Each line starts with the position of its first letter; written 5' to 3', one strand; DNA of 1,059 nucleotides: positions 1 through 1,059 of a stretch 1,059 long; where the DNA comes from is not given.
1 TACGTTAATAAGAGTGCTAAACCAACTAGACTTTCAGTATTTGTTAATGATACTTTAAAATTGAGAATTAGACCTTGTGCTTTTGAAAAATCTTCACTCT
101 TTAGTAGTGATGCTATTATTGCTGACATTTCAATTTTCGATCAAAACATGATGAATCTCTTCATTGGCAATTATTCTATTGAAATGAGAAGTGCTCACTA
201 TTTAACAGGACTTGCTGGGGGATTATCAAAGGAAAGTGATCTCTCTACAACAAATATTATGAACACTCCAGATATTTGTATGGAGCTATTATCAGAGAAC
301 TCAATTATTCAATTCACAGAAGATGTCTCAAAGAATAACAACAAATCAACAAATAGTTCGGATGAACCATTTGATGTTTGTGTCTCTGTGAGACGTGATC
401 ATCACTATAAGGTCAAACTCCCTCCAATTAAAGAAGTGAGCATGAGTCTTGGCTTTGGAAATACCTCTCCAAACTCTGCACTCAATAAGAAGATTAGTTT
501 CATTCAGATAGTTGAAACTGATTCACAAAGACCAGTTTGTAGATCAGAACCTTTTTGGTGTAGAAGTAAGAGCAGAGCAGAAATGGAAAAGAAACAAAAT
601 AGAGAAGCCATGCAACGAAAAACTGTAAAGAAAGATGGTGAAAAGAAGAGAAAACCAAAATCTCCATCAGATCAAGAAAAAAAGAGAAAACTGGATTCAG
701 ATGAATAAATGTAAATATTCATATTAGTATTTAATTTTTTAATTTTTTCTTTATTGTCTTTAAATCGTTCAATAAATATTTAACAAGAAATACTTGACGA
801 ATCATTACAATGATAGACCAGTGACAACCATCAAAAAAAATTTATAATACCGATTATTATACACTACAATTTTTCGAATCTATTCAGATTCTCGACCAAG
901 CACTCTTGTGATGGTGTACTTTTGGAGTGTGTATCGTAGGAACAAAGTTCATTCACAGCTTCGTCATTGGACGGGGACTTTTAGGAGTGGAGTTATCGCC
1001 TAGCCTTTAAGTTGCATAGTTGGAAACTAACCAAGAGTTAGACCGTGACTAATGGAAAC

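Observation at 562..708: C-terminal tail carries a textbook bipartite NLS-like motif (KKRK-X9-KKRKL) and a KSPS site, which marks this as a eukaryotic nuclear protein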

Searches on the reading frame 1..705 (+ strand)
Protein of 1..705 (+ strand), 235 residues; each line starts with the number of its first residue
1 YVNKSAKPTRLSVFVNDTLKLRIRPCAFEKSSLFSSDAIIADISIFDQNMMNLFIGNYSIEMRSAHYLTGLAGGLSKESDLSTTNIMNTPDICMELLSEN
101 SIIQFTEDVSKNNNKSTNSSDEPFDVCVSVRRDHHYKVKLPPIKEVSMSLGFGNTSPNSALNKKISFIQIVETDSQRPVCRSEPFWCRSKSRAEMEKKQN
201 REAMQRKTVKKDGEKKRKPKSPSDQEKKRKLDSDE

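Call 4: search_protein_families(library=pfam, proteins=[window:1-705:+], max_evalue=1)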
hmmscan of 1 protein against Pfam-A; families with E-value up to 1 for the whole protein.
window:1-705:+ (235 aa): 0 families

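Call 5: find_homologous_proteins(query=window:1-705:+, max_evalue=0.01)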
Query window:1-705:+ (235 aa): 1 proteins with E <= 0.01 among 295 candidates.
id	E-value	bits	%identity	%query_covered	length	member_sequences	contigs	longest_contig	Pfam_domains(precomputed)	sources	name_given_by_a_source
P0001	1.2e-107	377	100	74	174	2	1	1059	-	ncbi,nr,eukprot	ncbi:predicted protein [Naegleria gruberi]|nr:uncharacterized protein NAEGRDRAFT_77142 [Naegleria gr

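Call 10: find_encoding_contigs(protein=P0001, flank=10000)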
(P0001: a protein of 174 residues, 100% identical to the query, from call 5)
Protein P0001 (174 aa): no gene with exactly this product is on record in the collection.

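Call 14: search_solved_structures(query=window:1-705:+, max_evalue=10)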
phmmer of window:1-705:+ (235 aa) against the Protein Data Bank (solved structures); distinct sequences matched with E-value up to 10: 0.

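Call 15: list_cluster_members(proteins=[P0001])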
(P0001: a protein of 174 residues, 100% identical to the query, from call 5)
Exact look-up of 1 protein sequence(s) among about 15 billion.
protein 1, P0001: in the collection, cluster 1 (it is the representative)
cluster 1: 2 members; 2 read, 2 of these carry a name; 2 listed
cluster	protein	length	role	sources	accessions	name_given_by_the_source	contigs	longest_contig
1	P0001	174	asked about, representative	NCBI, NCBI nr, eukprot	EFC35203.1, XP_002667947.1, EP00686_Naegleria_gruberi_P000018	predicted protein [Naegleria gruberi] | uncharacterized protein NAEGRDRAFT_77142 [Naegleria gruberi] | XP_002667947.1 predicted protein [Naegleria gruberi strain NEG-M]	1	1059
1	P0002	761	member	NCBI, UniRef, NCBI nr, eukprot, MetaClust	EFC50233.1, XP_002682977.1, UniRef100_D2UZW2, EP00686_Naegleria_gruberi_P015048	predicted protein [Naegleria gruberi] | Predicted protein n=2 Tax=Naegleria gruberi TaxID=5762 RepID=D2UZW2_NAEGR | uncharacterized protein NAEGRDRAFT_45566 [Naegleria gruberi]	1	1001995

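Call 18: search_protein_families(library=pfam, proteins=[P0002], max_evalue=1)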
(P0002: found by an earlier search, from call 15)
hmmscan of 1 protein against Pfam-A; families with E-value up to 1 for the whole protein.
P0002 (761 aa): 0 families

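Call 20: search_protein_representatives(protein=window:1-705:+)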
Query: 235 residues. Proteins with E-value up to 0.001 (for the whole library): 9; up to 1e-10: 3; up to 1e-30: 3. The best 9 are listed.
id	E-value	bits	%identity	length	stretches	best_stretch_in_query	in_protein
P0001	3.7e-108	376.7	100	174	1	62-235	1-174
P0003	2.0e-77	276.3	61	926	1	2-216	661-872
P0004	2.3e-75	269.5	63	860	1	2-212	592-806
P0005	6.5e-07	45.8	39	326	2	94-230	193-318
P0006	3.7e-06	43.3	34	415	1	87-228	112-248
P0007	7.1e-06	42.4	52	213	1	158-225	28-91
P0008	1.5e-04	38.1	37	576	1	152-213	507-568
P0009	2.7e-04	37.2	34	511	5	118-176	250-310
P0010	6.8e-04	36.0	41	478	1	157-227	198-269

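Call 25: find_homologous_proteins(query=A2, max_evalue=0.001)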
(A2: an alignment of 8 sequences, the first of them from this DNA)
Query A2 (8 sequences) (235 aa, profile of the alignment): 2 proteins with E <= 0.001 among 4715 candidates.
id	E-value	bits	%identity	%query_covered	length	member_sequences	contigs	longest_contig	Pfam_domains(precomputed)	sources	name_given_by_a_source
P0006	1.2e-71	259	56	18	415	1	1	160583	-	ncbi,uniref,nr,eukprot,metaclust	ncbi:hypothetical protein NAEGRDRAFT_59966 [Naegleria gruberi]|uniref:Uncharacterized protein n=1 Ta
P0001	2.2e-50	190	100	74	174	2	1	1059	-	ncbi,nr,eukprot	ncbi:predicted protein [Naegleria gruberi]|nr:uncharacterized protein NAEGRDRAFT_77142 [Naegleria gr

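Call 26: search_solved_structures(query=A2, max_evalue=10)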
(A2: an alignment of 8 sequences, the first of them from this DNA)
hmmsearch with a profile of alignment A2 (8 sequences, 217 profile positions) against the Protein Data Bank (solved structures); distinct sequences matched with E-value up to 10: 2.
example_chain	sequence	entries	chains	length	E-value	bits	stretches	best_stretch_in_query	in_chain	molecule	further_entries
1x9j_A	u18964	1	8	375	0.69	13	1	13-79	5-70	Probable butyrate kinase 2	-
1saz_A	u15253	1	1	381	0.71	13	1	13-79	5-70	Probable butyrate kinase 2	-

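Call 28: find_encoding_contigs(protein=P0002, flank=5000, max_places=4)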
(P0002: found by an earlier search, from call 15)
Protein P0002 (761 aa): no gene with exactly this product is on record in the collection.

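Call 30: list_cluster_members(proteins=[P0003, P0004, P0005, P0006, P0007, P0008, P0010, P0009])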
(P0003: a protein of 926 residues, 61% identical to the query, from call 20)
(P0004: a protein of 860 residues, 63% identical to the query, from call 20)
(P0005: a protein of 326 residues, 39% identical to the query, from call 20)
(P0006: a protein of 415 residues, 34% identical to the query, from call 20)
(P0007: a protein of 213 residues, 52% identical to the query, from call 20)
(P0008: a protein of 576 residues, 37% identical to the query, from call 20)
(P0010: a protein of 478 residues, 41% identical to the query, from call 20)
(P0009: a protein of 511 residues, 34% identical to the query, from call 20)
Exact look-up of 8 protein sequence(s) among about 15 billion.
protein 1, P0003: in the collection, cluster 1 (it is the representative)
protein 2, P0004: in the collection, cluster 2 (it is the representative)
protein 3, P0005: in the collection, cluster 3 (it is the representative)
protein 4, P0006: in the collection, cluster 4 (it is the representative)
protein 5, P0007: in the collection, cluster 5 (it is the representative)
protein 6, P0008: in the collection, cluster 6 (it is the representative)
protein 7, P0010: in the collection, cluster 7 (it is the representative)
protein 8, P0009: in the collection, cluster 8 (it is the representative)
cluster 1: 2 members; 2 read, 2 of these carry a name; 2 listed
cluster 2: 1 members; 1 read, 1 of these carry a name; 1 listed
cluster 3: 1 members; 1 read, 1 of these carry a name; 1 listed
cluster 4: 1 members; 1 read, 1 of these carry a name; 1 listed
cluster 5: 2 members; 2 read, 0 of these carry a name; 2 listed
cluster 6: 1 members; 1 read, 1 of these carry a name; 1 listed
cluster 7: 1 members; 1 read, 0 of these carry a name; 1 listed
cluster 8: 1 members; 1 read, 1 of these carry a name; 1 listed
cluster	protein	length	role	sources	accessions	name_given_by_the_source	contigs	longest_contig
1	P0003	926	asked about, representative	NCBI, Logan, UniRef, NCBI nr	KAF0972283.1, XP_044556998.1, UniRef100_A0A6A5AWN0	hypothetical protein FDP41_009186 [Naegleria fowleri] | Uncharacterized protein n=1 Tax=Naegleria fowleri TaxID=5763 RepID=A0A6A5AWN0_NAEFO | uncharacterized protein FDP41_009186 [Naegleria fowleri]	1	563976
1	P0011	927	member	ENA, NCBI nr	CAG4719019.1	unnamed protein product [Naegleria fowleri]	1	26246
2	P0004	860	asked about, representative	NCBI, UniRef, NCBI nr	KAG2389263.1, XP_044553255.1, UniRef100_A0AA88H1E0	hypothetical protein C9374_014663 [Naegleria lovaniensis] | Uncharacterized protein n=1 Tax=Naegleria lovaniensis TaxID=51637 RepID=A0AA88H1E0_NAELO | uncharacterized protein C9374_014663 [Naegleria lovaniensis]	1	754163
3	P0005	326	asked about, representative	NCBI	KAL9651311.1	hypothetical protein ABK040_001263 [Willaertia magna]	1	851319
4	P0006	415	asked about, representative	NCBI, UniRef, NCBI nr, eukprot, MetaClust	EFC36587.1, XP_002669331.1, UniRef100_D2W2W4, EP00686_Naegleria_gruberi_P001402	hypothetical protein NAEGRDRAFT_59966 [Naegleria gruberi] | Uncharacterized protein n=1 Tax=Naegleria gruberi TaxID=5762 RepID=D2W2W4_NAEGR | uncharacterized protein NAEGRDRAFT_59966 [Naegleria gruberi]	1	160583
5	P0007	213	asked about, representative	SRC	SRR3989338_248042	-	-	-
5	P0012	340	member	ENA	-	-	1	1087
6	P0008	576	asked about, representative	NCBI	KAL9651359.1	hypothetical protein ABK040_001310 [Willaertia magna]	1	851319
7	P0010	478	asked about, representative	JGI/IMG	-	-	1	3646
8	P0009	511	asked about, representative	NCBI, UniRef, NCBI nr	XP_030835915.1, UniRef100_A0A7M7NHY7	uncharacterized protein LOC115921823 [Strongylocentrotus purpuratus] | Uncharacterized protein n=1 Tax=Strongylocentrotus purpuratus TaxID=7668 ...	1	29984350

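Call 33: predict_structure(alignment_id=A2)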
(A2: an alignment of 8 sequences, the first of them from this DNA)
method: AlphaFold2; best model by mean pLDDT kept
length: 235 residues; sequences in the alignment: 8
mean_pLDDT: 57.9   pTM: 0.53
mean pLDDT of the five models: 57.9, 44.5, 41.5, 41.5, 41.4
residues with pLDDT >= 90: 0; 70-90: 83; 50-70: 45; < 50: 107
segments of 3 or more residues with pLDDT < 50: 1-8, 26-52, 68-92, 114-118, 136-160, 219-235
pLDDT, mean of each block of 10 residues (from residue 1): 39 79 54 37 43 63 64 35 34 61 77 50 68 53 43 42 76 79 79 85 79 55 43 43
secondary structure, 60 per line:
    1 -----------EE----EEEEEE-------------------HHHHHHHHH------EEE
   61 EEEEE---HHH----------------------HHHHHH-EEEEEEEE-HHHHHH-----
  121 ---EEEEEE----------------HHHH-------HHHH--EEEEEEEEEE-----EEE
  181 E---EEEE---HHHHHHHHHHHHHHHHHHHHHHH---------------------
elements in order: E18-23 H43-51 E58-65 H94-99 E101-108 H110-115 E124-129 H146-149 H157-160 E163-172 E178-181 E185-188 H192-214

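Call 38: find_related_loci(query=A2, collection=metagenome_contigs, flank=3000)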
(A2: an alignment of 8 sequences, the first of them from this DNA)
Query A2 (235 aa) in metagenome_contigs; peptide patterns used: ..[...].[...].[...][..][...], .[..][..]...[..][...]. (x = any residue, [..] = any of these).
451 stretches matched a pattern, but none encodes a relative of the query by tblastn (E <= 1e-3).

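Call 45: find_related_loci(query=A2, collection=genome_contigs, flank=2000)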
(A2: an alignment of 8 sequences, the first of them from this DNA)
Query A2 (235 aa) in genome_contigs; peptide patterns used: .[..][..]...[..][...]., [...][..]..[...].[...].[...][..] (x = any residue, [..] = any of these).
116 stretches matched a pattern, but none encodes a relative of the query by tblastn (E <= 1e-3).

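Call 46: find_related_loci(query=A2, collection=viral_contigs, flank=2000)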
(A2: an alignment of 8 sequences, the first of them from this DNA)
Query A2 (235 aa) in viral_contigs; peptide patterns used: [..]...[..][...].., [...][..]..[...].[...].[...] (x = any residue, [..] = any of these).
91 stretches matched a pattern, but none encodes a relative of the query by tblastn (E <= 1e-3).

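Call 47: search_dna_similar(query=window:1-705:+, collection=phages, mode=protein, max_evalue=0.01)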
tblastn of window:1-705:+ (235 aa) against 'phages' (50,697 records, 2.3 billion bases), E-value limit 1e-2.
No match.

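Call 67: search_protein_families(library=pfam, alignment_id=A1, max_evalue=10)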
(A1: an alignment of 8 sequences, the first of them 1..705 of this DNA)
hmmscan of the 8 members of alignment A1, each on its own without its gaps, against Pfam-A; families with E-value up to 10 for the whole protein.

A. member 1, window:1-705:+ (235 aa): 1 family
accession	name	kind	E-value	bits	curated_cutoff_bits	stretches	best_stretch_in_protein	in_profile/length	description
PF15807.10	MAP17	-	5.7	7.4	29.6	1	185-225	54-95/122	Membrane-associated protein 117 kDa, PDZK1-interacting protein 1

B. families by the number of members that match (of 8 scanned): 7 families
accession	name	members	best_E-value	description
PF09893.14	DUF2120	1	0.015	Uncharacterized protein conserved in archaea (DUF2120)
PF24991.2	Ig_NUP210_4th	1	0.029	NUP210 forth Ig-like domain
PF16098.10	FXMR_C2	1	0.1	Fragile X messenger ribonucleoprotein 1, C-terminal region 2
PF09772.14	Tmem26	1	0.11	Transmembrane protein 26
PF20701.3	HetE-N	1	0.3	Het-E N-terminal domain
PF16091.10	DUF4820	1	0.44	Domain of unknown function (DUF4820)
PF15807.10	MAP17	1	5.7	Membrane-associated protein 117 kDa, PDZK1-interacting protein 1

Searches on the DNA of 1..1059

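Call 6: search_rna_families(source=window, threshold=evalue, max_evalue=1, show_alignments=2)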
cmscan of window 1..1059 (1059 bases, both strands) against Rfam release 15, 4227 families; matches with E-value up to 1: 2.
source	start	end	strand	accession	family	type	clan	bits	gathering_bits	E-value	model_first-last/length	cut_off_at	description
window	231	286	+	RF03060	uup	Cis-reg;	-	24.2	36.8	0.041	1-48/48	no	uup RNA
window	947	1003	-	RF01121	sR38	Gene; snRNA; snoRNA; CD-box;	-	15.2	50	0.8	1-59/59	no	Small nucleolar RNA sR38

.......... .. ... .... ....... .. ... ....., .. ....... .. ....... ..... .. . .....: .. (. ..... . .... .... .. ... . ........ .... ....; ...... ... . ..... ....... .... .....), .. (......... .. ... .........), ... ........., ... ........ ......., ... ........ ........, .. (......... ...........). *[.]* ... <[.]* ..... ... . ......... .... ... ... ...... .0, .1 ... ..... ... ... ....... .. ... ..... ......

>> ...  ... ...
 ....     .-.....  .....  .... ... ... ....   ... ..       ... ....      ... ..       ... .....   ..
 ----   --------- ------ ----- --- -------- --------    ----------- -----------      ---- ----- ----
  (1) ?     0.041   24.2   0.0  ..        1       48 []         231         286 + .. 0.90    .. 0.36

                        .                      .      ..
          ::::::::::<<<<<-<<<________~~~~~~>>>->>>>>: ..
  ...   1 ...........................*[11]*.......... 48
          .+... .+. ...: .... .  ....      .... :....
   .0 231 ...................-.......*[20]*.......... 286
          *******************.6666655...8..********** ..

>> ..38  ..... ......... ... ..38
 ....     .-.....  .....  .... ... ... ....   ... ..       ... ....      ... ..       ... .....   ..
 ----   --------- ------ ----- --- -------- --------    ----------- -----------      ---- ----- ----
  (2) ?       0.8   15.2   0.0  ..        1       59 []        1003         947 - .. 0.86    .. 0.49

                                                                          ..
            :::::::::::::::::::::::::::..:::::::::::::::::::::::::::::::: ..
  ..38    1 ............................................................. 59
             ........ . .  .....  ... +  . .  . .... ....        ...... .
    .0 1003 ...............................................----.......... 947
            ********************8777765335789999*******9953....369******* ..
